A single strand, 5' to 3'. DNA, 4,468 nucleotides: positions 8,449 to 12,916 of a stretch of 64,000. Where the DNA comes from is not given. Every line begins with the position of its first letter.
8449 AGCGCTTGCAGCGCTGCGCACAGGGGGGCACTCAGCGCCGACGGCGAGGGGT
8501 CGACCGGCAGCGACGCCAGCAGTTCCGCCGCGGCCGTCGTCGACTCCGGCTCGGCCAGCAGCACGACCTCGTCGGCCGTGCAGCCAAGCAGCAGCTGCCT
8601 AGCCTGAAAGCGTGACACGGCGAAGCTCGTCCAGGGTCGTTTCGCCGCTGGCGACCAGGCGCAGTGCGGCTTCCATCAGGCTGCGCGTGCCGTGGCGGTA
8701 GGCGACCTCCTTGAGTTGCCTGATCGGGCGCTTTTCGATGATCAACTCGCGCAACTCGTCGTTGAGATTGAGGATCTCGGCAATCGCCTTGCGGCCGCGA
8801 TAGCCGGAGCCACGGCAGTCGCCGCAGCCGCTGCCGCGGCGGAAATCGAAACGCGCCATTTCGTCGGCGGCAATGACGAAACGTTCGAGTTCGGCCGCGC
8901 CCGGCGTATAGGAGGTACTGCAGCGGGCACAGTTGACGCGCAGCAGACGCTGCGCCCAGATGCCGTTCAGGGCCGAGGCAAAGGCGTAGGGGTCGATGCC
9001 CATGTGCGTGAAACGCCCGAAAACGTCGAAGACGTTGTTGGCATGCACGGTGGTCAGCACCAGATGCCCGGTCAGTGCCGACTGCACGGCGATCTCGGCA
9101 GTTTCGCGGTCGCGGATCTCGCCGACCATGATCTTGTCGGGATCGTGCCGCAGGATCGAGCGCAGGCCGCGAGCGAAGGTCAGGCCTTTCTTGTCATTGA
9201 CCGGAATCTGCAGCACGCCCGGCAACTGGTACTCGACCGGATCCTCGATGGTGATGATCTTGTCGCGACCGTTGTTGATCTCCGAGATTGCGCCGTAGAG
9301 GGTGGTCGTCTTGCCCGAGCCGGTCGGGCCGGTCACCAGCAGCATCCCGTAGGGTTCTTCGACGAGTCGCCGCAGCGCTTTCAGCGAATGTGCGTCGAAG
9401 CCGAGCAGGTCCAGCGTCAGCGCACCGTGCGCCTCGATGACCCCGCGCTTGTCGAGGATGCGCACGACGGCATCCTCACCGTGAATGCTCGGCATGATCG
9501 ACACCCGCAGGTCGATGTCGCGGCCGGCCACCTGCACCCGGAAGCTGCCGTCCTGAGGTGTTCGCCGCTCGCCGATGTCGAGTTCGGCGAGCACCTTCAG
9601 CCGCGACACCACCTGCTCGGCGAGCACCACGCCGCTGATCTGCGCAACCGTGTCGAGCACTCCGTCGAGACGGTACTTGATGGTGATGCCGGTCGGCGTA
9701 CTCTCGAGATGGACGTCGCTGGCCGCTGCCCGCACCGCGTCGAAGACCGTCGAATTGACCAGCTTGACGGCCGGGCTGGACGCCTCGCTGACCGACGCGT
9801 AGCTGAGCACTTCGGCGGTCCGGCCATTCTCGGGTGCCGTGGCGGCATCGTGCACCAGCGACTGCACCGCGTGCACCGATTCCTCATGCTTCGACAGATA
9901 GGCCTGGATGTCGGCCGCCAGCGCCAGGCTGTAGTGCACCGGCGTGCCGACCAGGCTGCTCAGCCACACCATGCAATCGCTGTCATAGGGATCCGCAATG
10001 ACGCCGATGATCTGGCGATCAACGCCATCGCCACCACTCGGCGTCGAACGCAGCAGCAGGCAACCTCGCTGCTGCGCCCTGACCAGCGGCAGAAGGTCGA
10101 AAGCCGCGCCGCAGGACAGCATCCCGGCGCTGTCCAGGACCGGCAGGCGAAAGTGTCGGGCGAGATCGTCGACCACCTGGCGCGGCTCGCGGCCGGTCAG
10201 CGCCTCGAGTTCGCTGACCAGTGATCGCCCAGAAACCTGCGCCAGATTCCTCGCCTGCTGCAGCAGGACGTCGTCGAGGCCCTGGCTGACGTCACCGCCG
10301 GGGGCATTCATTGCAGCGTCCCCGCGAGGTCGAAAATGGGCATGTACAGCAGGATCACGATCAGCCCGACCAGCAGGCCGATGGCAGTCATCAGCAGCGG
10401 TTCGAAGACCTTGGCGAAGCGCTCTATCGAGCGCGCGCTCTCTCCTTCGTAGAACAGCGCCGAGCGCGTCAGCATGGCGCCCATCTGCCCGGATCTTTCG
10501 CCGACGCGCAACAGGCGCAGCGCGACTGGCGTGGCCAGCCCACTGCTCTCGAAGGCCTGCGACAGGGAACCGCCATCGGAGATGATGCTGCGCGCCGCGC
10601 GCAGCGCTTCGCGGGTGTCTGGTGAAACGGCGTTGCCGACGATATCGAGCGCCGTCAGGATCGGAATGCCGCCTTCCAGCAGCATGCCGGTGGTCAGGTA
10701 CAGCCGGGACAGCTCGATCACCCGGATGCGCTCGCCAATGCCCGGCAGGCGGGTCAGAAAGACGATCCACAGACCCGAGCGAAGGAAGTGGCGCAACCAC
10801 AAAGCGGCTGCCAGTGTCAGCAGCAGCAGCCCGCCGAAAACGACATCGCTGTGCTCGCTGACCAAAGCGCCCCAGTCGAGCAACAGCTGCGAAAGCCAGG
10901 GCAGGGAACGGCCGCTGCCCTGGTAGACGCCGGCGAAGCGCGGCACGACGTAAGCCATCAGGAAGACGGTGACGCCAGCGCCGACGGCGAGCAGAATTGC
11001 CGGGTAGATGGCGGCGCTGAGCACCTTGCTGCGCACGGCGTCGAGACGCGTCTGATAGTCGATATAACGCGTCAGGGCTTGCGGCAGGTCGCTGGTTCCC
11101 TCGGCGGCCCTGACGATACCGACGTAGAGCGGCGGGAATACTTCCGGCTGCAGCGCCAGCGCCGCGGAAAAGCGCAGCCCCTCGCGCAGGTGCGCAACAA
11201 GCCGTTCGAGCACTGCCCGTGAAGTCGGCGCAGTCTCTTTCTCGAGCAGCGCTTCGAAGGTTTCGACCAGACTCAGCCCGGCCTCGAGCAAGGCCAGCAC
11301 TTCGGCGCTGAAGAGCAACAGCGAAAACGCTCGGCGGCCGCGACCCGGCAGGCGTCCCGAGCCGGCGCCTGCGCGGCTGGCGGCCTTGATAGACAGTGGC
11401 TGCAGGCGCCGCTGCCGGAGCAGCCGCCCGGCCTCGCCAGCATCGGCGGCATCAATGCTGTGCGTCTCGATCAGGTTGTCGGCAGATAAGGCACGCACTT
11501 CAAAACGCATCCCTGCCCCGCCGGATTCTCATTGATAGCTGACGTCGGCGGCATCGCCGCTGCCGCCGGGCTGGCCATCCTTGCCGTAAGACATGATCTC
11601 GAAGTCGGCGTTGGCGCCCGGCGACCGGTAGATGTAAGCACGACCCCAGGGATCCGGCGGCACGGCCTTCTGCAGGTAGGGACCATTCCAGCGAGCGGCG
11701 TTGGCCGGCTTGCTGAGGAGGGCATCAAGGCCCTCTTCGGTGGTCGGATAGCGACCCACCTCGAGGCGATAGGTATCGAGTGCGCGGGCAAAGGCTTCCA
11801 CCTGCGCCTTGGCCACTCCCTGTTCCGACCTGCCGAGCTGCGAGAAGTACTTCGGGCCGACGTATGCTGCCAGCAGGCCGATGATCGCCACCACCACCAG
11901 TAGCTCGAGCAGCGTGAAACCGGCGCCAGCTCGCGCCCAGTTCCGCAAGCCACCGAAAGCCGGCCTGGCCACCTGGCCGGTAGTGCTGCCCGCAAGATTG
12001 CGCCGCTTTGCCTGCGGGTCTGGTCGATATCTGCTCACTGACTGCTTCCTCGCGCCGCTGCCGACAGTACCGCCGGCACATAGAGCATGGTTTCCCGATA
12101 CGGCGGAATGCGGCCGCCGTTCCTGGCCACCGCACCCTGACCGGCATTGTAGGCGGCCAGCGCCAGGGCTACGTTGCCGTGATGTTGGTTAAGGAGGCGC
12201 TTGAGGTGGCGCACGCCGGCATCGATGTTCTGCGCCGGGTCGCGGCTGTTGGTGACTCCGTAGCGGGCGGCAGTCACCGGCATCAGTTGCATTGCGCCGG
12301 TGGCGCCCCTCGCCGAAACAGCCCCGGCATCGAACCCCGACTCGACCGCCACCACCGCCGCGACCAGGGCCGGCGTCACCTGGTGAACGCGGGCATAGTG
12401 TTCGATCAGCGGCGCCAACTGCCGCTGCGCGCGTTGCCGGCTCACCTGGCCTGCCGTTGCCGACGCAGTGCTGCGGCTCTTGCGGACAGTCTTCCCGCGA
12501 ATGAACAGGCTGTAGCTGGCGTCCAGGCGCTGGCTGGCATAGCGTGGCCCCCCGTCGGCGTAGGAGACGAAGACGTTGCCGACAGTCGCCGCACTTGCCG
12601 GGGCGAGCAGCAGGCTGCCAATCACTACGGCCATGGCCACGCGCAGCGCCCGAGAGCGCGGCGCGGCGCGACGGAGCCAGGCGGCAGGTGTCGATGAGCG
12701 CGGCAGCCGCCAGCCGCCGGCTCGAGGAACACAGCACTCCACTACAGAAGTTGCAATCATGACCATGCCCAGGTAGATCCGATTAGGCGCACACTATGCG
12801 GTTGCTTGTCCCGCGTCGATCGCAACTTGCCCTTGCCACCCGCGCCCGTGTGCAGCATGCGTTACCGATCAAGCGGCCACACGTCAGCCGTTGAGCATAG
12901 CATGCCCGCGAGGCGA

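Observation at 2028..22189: Candidate undescribed system: atypical T2SS/pseudopilus + nine-heme Ig-cytochrome + c-di-GMP-riboswitch-controlled subtilase + PEP-CTERM/PrsT in one surface-export block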

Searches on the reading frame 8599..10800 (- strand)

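Call 3: search_protein_families(library=pfam, proteins=[window:8599-10800:-], max_evalue=0.01)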
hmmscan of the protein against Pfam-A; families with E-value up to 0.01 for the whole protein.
window:8599-10800:- (733 aa): 6 families
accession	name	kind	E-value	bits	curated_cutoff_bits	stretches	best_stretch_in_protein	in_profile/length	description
PF00437.27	T2SSE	-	1.2e-117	393.2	24.9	1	340-728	4-370/370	Type II/IV secretion system protein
PF05157.20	MshEN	-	8.8e-05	22.9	23.1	1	217-309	1-87/90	MshEN domain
PF13604.12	AAA_30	-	0.00026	21.2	27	0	474-504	8-38/191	AAA domain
PF25199.1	nSTAND_NTPase5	-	0.00031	21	34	1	477-521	34-79/145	Novel STAND NTPase 5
PF13191.12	AAA_16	-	0.0022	18.9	32.6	1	475-572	15-104/167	AAA ATPase domain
PF13401.12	AAA_22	-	0.0041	17.9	27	0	484-522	5-43/130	AAA domain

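Call 5: search_protein_families(library=ncbifam, proteins=[window:8599-10800:-], max_evalue=0.01)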
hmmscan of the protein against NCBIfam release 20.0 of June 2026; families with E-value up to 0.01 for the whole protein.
window:8599-10800:- (733 aa): 22 families
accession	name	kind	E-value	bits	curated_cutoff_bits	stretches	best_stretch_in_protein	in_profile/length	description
TIGR02533.1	type_II_gspE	equivalog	2.3e-146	488.3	630.25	1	264-730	24-486/486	type II secretion system ATPase GspE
TIGR02538.1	type_IV_pilB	equivalog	1.5e-133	446.4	675.65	1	180-730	17-562/564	type IV-A pilus assembly ATPase PilB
NF007755.0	PRK10436.1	equivalog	1.7e-111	373.1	617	1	335-730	76-459/465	type II secretion system protein GspE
NF053534.1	T4PilAsmATPsTfpB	equivalog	2.6e-105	353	850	1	267-730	120-582/584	type IV pilus assembly ATPase TfpB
NF041000.1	ATPase_ComGA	equivalog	1.3e-75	253.8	300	1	352-621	4-266/267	competence type IV pilus ATPase ComGA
TIGR01420.1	pilT_fam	subfamily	1.5e-42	146.1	319.1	1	353-620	7-268/343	PilT/PilU family type 4a pilus ATPase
TIGR02525.1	plasmid_TraJ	equivalog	1.5e-22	80.1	368.3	1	484-600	149-272/372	plasmid transfer ATPase TraJ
NF058587.1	archaellum_moto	equivalog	1.5e-19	70.1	550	1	487-612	278-409/527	archaellum flagellar ATPase motor FlaI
TIGR02524.1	dot_icm_DotB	equivalog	3.7e-18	65.9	463.3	1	484-596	134-255/358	Dot/Icm type IV secretion system ATPase DotB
TIGR02788.1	VirB11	equivalog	7.5e-15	54.7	249.95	1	487-600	147-265/308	P-type DNA transfer ATPase VirB11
TIGR03819.1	heli_sec_ATPase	hypoth_equivalog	8.4e-15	54.8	373.15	1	470-601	165-301/340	TadA family conjugal transfer-associated ATPase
TIGR02782.1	TrbB_P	equivalog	2.5e-14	53.3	304.55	1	487-593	139-248/303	P-type conjugative transfer ATPase TrbB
NF053672.1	bindosome_BasE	exception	8.1e-13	47.9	1000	1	487-598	273-389/512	bindosome assembly system ATPase subunit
NF010469.0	PRK13894.1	subfamily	1.3e-11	44.4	508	1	475-598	141-265/320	conjugal transfer ATPase TrbB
NF010407.0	PRK13833.1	subfamily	1.5e-11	44.3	499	1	476-597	137-259/323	conjugal transfer protein TrbB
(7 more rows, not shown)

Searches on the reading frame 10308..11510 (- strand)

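Call 3: search_protein_families(library=pfam, proteins=[window:10308-11510:-], max_evalue=0.01)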
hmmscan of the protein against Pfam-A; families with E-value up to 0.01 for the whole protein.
window:10308-11510:- (400 aa): 1 family
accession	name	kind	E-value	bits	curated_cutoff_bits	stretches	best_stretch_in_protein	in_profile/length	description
PF00482.28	T2SSF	-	9.2e-48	161.8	25.2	2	68-190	2-125/125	Type II secretion system (T2SS), protein F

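Call 5: search_protein_families(library=ncbifam, proteins=[window:10308-11510:-], max_evalue=0.01)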
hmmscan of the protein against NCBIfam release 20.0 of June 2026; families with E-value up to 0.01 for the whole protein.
window:10308-11510:- (400 aa): 6 families
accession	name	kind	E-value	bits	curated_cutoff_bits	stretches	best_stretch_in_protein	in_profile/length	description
TIGR02120.1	GspF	equivalog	1.4e-77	261.7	424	1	3-396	1-398/401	type II secretion system inner membrane protein GspF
NF007861.0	PRK10573.1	equivalog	1e-63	215.8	401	1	26-399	30-398/401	protein transport protein HofC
NF052606.1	T4PiliAsmPilCMyx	equivalog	6e-55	186.8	700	1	19-399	38-418/419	type IV pilus assembly protein PilC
NF047826.1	T3SSXpsF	equivalog_domain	6.2e-53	180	650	1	3-398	4-403/405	type II secretion system protein XpsF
NF052607.1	T4PiliAsmPilCThrm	equivalog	4.4e-50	171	700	1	11-399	12-404/406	type IV pilus assembly protein PilC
NF041012.2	T4P_ComGB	equivalog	2.9e-28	99.2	240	1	70-395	9-330/332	competence type IV pilus assembly protein ComGB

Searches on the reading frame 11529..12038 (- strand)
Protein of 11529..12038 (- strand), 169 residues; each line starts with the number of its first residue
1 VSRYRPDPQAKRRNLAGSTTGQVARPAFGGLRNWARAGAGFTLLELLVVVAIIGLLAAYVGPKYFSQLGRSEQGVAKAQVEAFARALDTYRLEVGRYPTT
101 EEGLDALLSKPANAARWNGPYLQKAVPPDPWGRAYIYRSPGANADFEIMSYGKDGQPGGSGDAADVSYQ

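Call 3: search_protein_families(library=pfam, proteins=[window:11529-12038:-], max_evalue=0.01)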
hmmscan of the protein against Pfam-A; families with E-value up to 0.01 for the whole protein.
window:11529-12038:- (169 aa): 2 families
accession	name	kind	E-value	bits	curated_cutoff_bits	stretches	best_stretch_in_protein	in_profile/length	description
PF08334.16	T2SSG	-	1.1e-39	135.2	21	1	64-167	2-106/108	Type II secretion system (T2SS), protein G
PF07963.17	N_methyl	-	1.6e-06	27.8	21.2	1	39-58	5-24/27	Prokaryotic N-terminal methylation motif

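Call 5: search_protein_families(library=ncbifam, proteins=[window:11529-12038:-], max_evalue=0.01)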
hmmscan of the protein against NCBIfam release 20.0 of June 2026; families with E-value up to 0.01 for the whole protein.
window:11529-12038:- (169 aa): 7 families
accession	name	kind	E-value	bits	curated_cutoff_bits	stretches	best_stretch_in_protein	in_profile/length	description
TIGR01710.1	typeII_sec_gspG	equivalog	5.7e-49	165.6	88.85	1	40-168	2-132/134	type II secretion system major pseudopilin GspG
NF041775.1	typeIV_PilA_Myxo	equivalog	2.9e-09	37.2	400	1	39-98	11-70/214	type IV pilin protein PilA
TIGR01708.2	typeII_sec_gspH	equivalog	8.1e-08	32.4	80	1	39-91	2-51/169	type II secretion system minor pseudopilin GspH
TIGR02532.1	IV_pilin_GFxxxE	domain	4.8e-07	29.4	16.3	1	39-60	2-23/24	prepilin-type N-terminal cleavage/methylation domain-containing protein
NF007862.0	PRK10574.1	equivalog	8.6e-05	22.7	138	1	39-104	5-70/145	prepilin peptidase-dependent pilin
NF040999.1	pilin_ComGC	equivalog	0.00014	22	75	1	39-102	2-65/84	competence type IV pilus major pilin ComGC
TIGR02596.1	TIGR02596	subfamily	0.00067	19.8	70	1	41-66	1-26/196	Verru_Chthon cassette protein D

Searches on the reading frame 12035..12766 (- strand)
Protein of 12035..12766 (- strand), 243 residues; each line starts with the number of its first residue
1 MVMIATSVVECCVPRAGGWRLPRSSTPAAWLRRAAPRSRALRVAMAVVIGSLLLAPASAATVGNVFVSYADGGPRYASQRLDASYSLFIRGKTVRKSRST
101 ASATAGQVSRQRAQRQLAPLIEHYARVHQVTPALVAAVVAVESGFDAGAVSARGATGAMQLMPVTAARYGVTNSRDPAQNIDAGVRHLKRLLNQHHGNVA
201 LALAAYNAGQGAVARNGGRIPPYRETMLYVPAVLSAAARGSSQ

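Call 4: search_protein_families(library=pfam, proteins=[window:12035-12766:-], max_evalue=0.01)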
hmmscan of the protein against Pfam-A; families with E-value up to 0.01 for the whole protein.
window:12035-12766:- (243 aa): 2 families
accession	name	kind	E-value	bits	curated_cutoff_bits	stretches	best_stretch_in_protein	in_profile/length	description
PF01464.25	SLT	-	2e-25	89.1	21.3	1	121-217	3-105/117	Transglycosylase SLT domain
PF13406.11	SLT_2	-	0.0024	17.6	24.3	0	112-181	109-181/292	Transglycosylase SLT domain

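Call 6: search_protein_families(library=ncbifam, proteins=[window:12035-12766:-], max_evalue=0.01)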
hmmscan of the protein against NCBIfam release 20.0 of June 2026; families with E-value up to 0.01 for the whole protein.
window:12035-12766:- (243 aa): 7 families
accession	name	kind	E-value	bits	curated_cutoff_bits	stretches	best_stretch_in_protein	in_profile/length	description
NF047373.1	BB0259_flg_lyt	exception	5.2e-17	61.9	234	1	120-214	551-651/705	flagellar assembly lytic transglycosylase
NF008112.0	PRK10859.1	equivalog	1.5e-14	53.3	354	1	116-212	289-389/483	membrane-bound lytic murein transglycosylase MltF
NF008631.0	PRK11619.1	equivalog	1.8e-09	36.5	536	1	121-215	483-587/644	murein transglycosylase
NF008050.0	PRK10783.1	equivalog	3.2e-09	35.6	508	1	136-215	122-207/457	murein transglycosylase D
NF008670.0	PRK11671.1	equivalog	3.8e-09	36.2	375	1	111-215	187-308/359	membrane-bound lytic murein transglycosylase MltC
NF012014.0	PRK15470.1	equivalog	2.1e-07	30.8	233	1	100-168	23-90/203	membrane-bound lytic murein transglycosylase EmtA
NF033532.2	lone7para_assoc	subfamily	0.0094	16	85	0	121-201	67-144/162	type VII secretion system-associated protein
